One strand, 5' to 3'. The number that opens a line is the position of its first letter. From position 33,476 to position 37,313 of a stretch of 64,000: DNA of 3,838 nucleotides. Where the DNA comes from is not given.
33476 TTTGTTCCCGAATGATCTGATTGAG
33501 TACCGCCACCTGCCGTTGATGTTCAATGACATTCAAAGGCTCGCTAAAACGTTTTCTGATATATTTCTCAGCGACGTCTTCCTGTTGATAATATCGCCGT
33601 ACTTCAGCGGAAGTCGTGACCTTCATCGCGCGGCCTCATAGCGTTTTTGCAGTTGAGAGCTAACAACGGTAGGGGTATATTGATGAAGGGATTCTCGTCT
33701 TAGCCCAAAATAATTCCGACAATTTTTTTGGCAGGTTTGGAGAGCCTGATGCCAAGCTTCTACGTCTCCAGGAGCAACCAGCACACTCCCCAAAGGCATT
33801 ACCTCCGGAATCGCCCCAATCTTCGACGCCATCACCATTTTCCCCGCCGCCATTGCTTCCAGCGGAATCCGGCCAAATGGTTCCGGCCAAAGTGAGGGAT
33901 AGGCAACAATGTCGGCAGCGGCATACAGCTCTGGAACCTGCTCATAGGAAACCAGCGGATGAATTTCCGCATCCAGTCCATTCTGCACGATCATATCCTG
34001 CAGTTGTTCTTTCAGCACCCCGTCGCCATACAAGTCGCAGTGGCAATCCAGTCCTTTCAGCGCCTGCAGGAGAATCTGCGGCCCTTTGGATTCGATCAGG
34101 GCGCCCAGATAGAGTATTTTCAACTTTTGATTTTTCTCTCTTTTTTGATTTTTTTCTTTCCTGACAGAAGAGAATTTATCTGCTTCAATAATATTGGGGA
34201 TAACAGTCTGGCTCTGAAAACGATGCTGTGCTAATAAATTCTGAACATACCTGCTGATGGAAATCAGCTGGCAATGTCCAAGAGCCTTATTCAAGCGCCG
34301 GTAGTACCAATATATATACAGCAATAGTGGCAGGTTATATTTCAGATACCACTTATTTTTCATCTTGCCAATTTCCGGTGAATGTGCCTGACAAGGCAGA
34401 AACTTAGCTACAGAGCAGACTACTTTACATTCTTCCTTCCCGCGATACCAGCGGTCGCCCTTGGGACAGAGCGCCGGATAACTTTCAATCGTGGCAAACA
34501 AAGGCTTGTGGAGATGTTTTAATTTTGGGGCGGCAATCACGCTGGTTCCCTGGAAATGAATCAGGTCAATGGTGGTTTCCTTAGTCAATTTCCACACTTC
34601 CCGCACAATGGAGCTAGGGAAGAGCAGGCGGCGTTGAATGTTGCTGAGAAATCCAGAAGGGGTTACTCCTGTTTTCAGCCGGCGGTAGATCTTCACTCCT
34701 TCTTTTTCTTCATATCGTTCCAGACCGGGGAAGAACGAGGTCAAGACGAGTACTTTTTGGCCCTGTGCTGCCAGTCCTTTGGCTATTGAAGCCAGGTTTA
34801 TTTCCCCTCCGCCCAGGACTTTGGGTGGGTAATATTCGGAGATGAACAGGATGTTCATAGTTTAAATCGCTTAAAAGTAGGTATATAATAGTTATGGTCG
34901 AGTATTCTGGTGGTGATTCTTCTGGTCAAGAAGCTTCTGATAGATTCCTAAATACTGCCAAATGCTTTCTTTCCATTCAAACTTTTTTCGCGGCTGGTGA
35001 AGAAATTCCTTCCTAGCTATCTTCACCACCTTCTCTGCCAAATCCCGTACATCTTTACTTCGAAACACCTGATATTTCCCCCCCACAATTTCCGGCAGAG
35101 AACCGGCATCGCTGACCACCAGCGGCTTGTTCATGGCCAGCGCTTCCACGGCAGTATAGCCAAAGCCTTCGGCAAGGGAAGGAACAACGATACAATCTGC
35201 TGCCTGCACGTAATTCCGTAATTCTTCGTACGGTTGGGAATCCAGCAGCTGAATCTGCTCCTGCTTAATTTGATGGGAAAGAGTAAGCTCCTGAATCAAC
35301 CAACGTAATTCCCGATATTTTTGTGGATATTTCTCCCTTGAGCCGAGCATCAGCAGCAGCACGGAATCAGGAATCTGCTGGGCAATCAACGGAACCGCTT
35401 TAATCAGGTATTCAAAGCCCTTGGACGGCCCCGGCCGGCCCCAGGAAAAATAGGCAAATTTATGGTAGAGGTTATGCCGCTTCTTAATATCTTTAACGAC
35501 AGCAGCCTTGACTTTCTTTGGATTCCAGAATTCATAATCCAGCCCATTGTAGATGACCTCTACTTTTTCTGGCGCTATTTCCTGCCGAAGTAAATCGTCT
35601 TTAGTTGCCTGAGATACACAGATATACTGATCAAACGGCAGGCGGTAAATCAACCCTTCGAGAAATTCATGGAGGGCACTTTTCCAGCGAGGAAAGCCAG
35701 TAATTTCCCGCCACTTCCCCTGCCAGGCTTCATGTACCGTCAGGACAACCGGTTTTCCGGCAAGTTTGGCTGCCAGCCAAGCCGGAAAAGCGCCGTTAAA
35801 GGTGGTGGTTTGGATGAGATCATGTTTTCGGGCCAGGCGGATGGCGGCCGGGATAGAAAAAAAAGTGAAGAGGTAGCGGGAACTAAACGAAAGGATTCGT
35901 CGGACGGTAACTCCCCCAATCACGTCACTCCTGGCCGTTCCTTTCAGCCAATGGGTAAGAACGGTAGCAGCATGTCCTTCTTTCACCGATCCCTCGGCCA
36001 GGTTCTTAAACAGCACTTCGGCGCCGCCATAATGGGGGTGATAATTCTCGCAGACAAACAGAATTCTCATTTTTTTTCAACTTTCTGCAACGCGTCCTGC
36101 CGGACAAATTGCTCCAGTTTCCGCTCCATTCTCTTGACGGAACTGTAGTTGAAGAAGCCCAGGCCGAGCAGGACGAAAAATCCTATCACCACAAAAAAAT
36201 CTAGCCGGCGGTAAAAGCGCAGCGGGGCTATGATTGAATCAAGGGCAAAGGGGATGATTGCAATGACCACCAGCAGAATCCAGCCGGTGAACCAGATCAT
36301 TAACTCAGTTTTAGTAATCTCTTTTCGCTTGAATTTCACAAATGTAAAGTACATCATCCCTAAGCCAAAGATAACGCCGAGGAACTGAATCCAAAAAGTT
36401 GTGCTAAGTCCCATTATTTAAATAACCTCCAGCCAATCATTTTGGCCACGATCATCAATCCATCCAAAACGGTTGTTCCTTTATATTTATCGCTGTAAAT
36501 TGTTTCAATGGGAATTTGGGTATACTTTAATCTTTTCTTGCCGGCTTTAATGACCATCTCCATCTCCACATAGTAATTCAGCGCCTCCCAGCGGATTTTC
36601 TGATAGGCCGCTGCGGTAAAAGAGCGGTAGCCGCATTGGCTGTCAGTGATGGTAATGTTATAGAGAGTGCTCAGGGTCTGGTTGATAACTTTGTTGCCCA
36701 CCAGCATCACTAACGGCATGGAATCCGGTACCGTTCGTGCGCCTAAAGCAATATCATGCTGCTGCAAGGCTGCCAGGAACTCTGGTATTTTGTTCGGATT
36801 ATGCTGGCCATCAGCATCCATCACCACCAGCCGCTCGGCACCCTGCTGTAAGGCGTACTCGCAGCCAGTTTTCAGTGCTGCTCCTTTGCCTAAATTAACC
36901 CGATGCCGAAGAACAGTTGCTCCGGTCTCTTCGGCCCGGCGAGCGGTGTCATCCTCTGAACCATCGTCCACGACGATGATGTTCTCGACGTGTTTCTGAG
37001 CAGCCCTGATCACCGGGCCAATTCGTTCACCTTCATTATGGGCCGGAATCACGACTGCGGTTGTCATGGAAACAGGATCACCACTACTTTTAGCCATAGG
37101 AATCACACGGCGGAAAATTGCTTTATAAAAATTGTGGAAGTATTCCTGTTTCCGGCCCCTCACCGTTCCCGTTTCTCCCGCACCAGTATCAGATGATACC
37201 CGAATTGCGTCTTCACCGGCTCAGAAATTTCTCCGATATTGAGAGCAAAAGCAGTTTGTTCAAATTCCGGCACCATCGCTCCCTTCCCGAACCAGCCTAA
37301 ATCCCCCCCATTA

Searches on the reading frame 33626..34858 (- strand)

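Call 48: search_protein_families(library=pfam, proteins=[window:33626-34858:-], max_evalue=0.01)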
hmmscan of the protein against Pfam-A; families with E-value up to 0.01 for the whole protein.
window:33626-34858:- (411 aa): 4 families
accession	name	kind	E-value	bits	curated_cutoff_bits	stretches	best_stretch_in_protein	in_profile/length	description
PF00534.26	Glycos_transf_1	-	9.8e-26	90.8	26.4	1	233-375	3-154/172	Glycosyl transferases group 1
PF13692.12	Glyco_trans_1_4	-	3e-21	76.6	27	1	247-376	3-139/142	Glycosyl transferases group 1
PF13439.12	Glyco_transf_4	-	2.3e-12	47.7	28.5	1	16-227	2-169/170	Glycosyltransferase Family 4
PF13579.12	Glyco_trans_4_4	-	0.0016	19.2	29.7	1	16-110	1-85/158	Glycosyl transferase 4-like domain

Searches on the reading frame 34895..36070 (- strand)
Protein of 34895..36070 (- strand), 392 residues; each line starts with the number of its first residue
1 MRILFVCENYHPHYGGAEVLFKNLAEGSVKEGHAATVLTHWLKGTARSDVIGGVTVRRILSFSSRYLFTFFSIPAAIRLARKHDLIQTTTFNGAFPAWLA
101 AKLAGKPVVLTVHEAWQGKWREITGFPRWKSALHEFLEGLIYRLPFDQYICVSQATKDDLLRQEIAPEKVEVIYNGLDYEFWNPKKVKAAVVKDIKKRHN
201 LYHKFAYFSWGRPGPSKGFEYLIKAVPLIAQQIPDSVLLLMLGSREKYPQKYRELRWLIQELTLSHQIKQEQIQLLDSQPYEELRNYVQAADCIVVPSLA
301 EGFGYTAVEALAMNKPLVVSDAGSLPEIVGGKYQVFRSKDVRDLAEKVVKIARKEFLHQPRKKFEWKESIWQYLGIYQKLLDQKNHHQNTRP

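Call 48: search_protein_families(library=pfam, proteins=[window:34895-36070:-], max_evalue=0.01)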
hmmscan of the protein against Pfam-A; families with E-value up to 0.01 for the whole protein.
window:34895-36070:- (392 aa): 5 families
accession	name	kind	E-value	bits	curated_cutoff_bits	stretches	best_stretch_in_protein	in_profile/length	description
PF13439.12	Glyco_transf_4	-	2.5e-28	99.7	28.5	1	14-180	1-169/170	Glycosyltransferase Family 4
PF00534.26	Glycos_transf_1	-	3.3e-23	82.5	26.4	1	196-355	6-159/172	Glycosyl transferases group 1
PF13692.12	Glyco_trans_1_4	-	1.1e-22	81.3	27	1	211-352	8-140/142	Glycosyl transferases group 1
PF13579.12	Glyco_trans_4_4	-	7.5e-19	69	29.7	1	15-176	1-158/158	Glycosyl transferase 4-like domain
PF20706.3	GT4-conflict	-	3.4e-11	43.2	26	1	201-328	194-319/385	Family 4 Glycosyltransferase in conflict systems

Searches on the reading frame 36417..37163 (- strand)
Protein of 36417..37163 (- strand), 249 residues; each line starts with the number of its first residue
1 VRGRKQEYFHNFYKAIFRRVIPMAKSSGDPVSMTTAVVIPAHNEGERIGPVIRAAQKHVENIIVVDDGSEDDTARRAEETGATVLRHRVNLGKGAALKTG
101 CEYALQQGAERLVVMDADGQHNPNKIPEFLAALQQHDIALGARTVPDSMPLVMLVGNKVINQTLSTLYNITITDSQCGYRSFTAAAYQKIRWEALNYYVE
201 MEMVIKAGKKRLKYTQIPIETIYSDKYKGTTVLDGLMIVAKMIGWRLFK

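Call 48: search_protein_families(library=pfam, proteins=[window:36417-37163:-], max_evalue=0.01)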
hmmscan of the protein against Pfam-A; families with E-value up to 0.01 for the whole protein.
window:36417-37163:- (249 aa): 4 families
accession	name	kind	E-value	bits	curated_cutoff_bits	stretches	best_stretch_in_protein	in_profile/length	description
PF00535.33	Glycos_transf_2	-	6.5e-24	85.2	23.3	1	37-182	2-154/168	Glycosyl transferase family 2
PF13641.12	Glyco_tranf_2_3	-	5.9e-06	26.9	27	1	35-139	3-117/230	Glycosyltransferase like family 2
PF13704.12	Glyco_tranf_2_4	-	0.00058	20.7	27.5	1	43-106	2-66/98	Glycosyl transferase family 2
PF16575.11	CLP1_P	-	0.0016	18.7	26.6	1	89-169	3-81/188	mRNA cleavage and polyadenylation factor CLP1 P-loop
